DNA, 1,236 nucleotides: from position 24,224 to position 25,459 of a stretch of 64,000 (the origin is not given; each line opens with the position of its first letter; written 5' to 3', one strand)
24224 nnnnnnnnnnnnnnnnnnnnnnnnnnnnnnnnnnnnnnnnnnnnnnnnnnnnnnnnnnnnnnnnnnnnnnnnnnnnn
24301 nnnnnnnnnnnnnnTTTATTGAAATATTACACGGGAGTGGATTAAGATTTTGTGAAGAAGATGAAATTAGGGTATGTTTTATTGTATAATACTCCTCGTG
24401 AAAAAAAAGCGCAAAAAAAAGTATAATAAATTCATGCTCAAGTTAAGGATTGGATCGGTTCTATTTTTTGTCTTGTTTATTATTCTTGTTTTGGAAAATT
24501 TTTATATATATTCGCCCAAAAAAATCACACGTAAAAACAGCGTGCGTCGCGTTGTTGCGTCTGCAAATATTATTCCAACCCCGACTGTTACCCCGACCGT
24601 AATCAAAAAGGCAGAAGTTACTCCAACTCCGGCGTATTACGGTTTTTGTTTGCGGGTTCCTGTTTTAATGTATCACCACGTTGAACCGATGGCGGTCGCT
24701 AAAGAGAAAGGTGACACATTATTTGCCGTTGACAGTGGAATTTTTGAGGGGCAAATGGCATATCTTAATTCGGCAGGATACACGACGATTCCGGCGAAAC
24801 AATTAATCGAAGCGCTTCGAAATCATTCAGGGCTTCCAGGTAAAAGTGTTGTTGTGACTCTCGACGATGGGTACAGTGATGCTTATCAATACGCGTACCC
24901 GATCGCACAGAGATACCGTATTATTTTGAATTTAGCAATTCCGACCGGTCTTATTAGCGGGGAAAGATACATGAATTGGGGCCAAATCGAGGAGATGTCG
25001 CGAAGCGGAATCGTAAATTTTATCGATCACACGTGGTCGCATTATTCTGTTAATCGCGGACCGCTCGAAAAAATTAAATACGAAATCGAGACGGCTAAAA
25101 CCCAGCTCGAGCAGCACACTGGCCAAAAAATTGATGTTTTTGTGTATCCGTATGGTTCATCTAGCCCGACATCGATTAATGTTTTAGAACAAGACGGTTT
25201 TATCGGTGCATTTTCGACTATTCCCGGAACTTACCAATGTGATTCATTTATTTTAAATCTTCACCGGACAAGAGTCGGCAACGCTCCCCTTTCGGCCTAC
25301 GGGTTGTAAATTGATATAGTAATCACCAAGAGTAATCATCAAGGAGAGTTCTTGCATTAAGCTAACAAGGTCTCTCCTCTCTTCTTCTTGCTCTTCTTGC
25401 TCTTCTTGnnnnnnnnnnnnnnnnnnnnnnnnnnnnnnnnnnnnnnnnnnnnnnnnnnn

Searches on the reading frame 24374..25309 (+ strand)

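Call 6: search_protein_families(library=pfam, proteins=[window:24374-25309:+], max_evalue=0.001)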
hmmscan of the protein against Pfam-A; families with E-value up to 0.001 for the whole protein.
window:24374-25309:+ (311 aa): 1 family
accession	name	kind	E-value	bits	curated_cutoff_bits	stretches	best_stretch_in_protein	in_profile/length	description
PF01522.26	Polysacc_deac_1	-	2.9e-19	69.7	23.1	1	154-276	4-121/124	Polysaccharide deacetylase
